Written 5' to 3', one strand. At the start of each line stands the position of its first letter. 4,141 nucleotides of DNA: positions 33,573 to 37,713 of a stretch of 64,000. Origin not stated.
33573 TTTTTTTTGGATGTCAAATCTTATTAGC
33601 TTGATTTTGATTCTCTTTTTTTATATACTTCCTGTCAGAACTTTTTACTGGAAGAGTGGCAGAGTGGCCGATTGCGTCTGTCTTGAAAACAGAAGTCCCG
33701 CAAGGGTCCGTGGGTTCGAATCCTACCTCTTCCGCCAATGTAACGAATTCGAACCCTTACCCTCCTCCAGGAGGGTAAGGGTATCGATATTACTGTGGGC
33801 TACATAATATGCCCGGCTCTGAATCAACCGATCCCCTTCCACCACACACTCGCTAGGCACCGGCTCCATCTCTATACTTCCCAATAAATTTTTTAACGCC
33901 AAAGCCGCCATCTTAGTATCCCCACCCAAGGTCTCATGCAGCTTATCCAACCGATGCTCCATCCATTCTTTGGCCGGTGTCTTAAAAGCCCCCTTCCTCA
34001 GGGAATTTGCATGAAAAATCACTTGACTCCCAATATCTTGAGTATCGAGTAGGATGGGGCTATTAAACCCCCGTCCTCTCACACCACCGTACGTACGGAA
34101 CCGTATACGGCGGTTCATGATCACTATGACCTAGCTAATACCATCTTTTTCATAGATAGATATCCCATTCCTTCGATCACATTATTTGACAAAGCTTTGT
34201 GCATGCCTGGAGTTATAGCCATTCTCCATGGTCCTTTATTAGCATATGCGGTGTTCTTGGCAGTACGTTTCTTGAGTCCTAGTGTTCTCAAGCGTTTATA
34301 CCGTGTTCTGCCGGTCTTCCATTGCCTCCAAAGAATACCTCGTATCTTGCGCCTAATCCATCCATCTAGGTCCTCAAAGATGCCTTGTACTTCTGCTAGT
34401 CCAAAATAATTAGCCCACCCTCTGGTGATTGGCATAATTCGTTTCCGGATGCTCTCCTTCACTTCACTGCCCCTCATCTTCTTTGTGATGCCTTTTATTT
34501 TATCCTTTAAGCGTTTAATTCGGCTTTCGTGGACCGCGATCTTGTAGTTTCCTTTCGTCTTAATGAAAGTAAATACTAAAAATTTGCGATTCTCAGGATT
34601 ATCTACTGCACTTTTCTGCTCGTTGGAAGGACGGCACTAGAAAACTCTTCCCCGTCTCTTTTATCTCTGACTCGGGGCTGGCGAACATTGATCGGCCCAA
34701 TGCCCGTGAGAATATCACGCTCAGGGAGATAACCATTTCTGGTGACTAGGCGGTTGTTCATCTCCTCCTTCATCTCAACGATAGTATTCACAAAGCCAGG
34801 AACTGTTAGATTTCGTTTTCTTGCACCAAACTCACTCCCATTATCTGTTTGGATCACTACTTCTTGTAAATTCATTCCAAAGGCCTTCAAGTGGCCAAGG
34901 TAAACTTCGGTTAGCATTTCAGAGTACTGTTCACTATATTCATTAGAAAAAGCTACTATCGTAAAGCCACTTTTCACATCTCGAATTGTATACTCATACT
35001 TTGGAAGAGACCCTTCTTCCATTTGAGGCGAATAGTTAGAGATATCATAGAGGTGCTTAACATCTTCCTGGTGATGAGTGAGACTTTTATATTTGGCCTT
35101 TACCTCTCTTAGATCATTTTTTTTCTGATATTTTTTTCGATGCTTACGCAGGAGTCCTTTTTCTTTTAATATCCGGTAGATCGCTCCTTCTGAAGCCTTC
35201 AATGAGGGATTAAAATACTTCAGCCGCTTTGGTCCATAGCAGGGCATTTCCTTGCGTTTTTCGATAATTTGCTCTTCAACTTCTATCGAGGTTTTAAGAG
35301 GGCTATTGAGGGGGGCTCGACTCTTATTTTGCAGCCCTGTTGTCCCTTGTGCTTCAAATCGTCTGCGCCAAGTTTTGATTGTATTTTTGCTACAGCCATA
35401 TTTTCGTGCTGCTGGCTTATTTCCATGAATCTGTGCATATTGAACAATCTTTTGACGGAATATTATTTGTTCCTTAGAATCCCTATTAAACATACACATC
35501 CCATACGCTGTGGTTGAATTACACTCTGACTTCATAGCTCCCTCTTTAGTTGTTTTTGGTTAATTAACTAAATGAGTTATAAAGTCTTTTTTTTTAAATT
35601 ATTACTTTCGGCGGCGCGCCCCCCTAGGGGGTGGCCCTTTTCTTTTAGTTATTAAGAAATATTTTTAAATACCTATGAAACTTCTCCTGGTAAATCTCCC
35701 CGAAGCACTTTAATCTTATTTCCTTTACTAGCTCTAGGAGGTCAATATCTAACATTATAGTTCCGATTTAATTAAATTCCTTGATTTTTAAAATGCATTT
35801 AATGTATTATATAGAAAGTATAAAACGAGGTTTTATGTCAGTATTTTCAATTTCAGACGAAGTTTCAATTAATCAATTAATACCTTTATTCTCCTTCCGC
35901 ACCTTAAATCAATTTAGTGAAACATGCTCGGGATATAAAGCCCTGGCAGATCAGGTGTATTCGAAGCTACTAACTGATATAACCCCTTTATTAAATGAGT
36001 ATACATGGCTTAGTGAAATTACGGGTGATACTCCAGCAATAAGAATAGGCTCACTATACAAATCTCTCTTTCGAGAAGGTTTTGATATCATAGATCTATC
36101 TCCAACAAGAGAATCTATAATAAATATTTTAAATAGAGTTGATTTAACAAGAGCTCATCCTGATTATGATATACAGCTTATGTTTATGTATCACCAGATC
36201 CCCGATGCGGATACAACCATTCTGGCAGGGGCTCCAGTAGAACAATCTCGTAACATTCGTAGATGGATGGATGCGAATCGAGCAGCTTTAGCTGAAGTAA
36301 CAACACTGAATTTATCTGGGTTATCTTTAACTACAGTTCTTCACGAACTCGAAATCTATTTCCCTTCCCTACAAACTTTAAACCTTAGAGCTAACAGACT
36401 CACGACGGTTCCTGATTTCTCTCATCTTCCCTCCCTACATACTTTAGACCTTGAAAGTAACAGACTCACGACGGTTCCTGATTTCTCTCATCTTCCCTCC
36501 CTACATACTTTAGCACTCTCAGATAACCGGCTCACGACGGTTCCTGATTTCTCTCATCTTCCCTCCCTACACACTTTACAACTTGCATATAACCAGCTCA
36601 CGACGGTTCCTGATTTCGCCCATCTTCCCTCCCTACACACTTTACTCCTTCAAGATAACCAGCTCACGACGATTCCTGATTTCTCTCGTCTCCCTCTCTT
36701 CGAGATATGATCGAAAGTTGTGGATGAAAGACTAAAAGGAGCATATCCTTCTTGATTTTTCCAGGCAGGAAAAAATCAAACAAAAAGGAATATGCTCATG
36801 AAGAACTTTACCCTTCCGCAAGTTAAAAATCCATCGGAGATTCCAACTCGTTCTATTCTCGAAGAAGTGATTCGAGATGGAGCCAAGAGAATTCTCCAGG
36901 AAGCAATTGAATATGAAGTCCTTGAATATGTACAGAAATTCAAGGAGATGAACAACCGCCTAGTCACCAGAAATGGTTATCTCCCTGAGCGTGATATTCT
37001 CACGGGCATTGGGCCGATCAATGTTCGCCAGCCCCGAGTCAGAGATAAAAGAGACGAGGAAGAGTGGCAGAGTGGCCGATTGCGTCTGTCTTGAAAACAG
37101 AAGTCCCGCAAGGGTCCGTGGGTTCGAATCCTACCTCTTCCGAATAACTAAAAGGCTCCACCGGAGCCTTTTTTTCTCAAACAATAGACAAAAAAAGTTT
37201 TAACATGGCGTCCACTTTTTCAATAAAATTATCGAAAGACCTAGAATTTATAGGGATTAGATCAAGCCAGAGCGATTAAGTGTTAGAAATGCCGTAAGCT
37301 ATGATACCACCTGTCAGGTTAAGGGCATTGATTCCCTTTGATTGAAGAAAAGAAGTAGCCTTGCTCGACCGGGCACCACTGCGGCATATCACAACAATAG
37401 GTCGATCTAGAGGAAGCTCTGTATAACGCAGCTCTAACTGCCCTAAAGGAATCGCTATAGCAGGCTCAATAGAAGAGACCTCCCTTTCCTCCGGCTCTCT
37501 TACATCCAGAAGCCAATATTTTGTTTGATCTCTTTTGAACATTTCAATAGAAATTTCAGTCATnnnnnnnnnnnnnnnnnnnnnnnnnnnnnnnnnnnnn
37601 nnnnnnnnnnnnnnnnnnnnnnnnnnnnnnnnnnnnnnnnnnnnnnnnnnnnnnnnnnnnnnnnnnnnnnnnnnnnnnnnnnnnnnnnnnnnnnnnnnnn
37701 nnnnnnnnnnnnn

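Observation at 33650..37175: Entire tRNA-Ser(UGA) gene duplicated in direct orientation around a 3.3-kb mosaic of dead mobile elements and an LRR gene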

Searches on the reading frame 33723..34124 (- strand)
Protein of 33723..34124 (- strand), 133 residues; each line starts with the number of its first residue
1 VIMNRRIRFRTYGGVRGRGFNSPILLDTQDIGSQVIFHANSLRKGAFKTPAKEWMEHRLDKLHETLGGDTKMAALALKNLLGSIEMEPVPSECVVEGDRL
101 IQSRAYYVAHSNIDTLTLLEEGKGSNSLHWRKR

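Call 6: search_protein_families(library=pfam, proteins=[window:33723-34124:-], max_evalue=0.01)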
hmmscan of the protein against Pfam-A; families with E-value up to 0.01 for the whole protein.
window:33723-34124:- (133 aa): 0 families

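Call 26: search_protein_families(library=pfam, proteins=[window:33723-34124:-], max_evalue=10)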
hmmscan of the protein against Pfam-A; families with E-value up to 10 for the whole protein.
window:33723-34124:- (133 aa): 0 families

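Call 27: search_protein_families(library=phrogs, proteins=[window:33723-34124:-], max_evalue=1)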
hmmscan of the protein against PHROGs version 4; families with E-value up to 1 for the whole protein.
window:33723-34124:- (133 aa): 0 families
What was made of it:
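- Tried and rejected: Pfam and PHROGs gave nothing useful for the stub alone (calls 26, 27).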

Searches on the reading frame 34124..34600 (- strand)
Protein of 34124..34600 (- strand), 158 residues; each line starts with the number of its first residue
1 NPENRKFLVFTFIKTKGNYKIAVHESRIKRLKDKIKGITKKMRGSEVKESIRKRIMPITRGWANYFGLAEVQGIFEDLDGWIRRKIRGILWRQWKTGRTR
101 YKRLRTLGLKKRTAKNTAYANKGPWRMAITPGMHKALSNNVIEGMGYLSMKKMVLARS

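Call 52: search_protein_families(library=ncbifam, proteins=[window:34124-34600:-], max_evalue=0.01)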
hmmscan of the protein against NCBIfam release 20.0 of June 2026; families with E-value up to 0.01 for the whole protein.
window:34124-34600:- (158 aa): 1 family
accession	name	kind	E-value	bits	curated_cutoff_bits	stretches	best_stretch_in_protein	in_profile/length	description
TIGR04416.1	group_II_RT_mat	equivalog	1.2e-15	57.5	300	1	4-94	259-353/353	group II intron reverse transcriptase/maturase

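Call 53: search_protein_families(library=pfam, proteins=[window:34124-34600:-], max_evalue=0.1)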
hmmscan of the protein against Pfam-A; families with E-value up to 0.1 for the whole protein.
window:34124-34600:- (158 aa): 1 family
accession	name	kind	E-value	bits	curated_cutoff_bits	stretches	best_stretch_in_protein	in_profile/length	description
PF08388.16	GIIM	-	4.1e-20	72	23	1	28-106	1-78/80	Group II intron, maturase-specific domain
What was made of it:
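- On Group II intron: Only TIGR04416 positions 259-353 of 353 and GIIM are present (calls 52, 53).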

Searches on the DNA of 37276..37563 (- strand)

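Call 42: search_rna_families(sources=[L101, L013, L045, L071, L074, L083, L084, L030, L005, L046, L009, L047, L098, L097], threshold=gathering)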
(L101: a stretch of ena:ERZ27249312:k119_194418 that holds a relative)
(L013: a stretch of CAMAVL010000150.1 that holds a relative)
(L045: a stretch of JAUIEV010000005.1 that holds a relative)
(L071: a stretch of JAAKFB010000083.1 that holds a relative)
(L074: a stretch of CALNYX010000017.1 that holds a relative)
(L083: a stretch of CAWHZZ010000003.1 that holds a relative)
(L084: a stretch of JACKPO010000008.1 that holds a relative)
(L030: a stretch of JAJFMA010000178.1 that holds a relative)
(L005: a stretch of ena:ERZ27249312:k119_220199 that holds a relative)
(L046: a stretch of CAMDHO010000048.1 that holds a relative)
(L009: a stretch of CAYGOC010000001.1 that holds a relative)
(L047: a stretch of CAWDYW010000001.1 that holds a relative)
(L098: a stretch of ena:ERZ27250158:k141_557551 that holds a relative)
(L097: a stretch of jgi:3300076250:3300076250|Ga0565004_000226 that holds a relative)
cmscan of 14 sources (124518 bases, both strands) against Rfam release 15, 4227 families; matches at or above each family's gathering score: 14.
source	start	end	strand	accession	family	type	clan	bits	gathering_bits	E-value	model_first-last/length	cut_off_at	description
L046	3073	3146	+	RF00005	tRNA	Gene; tRNA;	CL00001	67.2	29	3.5e-12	1-71/71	no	tRNA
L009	7627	7700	-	RF00005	tRNA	Gene; tRNA;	CL00001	66.8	29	4.7e-12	1-71/71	no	tRNA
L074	7624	7708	-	RF00005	tRNA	Gene; tRNA;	CL00001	59.8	29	3.9e-10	1-71/71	no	tRNA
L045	1162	1246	+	RF00005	tRNA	Gene; tRNA;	CL00001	58.4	29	9.3e-10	1-71/71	no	tRNA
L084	6109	6193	-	RF00005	tRNA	Gene; tRNA;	CL00001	58.4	29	9.3e-10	1-71/71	no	tRNA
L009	5228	5312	-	RF00005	tRNA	Gene; tRNA;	CL00001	58.4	29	9.3e-10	1-71/71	no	tRNA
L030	3455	3541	-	RF00005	tRNA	Gene; tRNA;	CL00001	57.6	29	1.6e-09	1-71/71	no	tRNA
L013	2465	2549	+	RF00005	tRNA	Gene; tRNA;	CL00001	57.4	29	1.8e-09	1-71/71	no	tRNA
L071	5132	5216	+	RF00005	tRNA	Gene; tRNA;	CL00001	57.4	29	1.8e-09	1-71/71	no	tRNA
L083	4578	4662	-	RF00005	tRNA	Gene; tRNA;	CL00001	57.4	29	1.8e-09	1-71/71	no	tRNA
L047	6305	6389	+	RF00005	tRNA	Gene; tRNA;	CL00001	57.4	29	1.8e-09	1-71/71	no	tRNA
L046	7002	7086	+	RF00005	tRNA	Gene; tRNA;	CL00001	56.6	29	2.9e-09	1-71/71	no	tRNA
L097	10754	10840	-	RF00005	tRNA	Gene; tRNA;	CL00001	53.1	29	2.7e-08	1-71/71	no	tRNA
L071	6305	6389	+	RF00005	tRNA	Gene; tRNA;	CL00001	38.9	29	0.00022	1-71/71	no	tRNA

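Call 77: search_rna_families(sources=[L013, L101, L071, L052, L069], threshold=evalue, max_evalue=1)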
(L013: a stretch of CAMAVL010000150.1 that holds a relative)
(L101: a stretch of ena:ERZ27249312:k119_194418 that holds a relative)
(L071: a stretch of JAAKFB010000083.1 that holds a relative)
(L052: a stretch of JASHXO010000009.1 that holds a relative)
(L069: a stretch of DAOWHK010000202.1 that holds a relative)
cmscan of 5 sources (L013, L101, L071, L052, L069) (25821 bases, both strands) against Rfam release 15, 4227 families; matches with E-value up to 1: 17.
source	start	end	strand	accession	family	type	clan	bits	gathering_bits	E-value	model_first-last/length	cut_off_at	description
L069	4268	4341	-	RF00005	tRNA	Gene; tRNA;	CL00001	66.9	29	9e-13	1-71/71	no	tRNA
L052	271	344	+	RF00005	tRNA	Gene; tRNA;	CL00001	66.8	29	9.7e-13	1-71/71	no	tRNA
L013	2465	2549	+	RF00005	tRNA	Gene; tRNA;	CL00001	57.4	29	3.7e-10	1-71/71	no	tRNA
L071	5132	5216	+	RF00005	tRNA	Gene; tRNA;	CL00001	57.4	29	3.7e-10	1-71/71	no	tRNA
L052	4209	4293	+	RF00005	tRNA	Gene; tRNA;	CL00001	57.4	29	3.7e-10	1-71/71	no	tRNA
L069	739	825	-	RF00005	tRNA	Gene; tRNA;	CL00001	57.1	29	4.4e-10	1-71/71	no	tRNA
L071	6305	6389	+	RF00005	tRNA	Gene; tRNA;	CL00001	38.9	29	4.6e-05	1-71/71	no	tRNA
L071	6299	6422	+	RF02435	SpF41_sRNA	Gene; sRNA;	-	33.3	52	0.087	1-105/105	no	Streptococcus sRNA SpF41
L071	5127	5249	+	RF02435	SpF41_sRNA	Gene; sRNA;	-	31.2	52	0.25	1-105/105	no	Streptococcus sRNA SpF41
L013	2460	2583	+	RF02435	SpF41_sRNA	Gene; sRNA;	-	30.5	52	0.35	1-105/105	no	Streptococcus sRNA SpF41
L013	2737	2873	+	RF00391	RtT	Cis-reg;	-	28.1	45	0.11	1-130/130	no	RtT RNA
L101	4081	4213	-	RF00391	RtT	Cis-reg;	-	27.1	45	0.18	1-130/130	no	RtT RNA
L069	610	737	-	RF00391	RtT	Cis-reg;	-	26.9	45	0.22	1-130/130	no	RtT RNA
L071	5119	5258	+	RF02223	sX4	Gene; sRNA;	-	25.4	70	0.11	1-167/167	no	Proteobacterial sRNA sX4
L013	2575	2713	+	RF00391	RtT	Cis-reg;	-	24.4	45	0.86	1-130/130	no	RtT RNA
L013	2462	2599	+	RF02223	sX4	Gene; sRNA;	-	22.6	70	0.56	1-167/167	no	Proteobacterial sRNA sX4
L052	4203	4334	+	RF02377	SurA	Gene; sRNA;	-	17.8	100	0.7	1-279/279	no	SurA sRNA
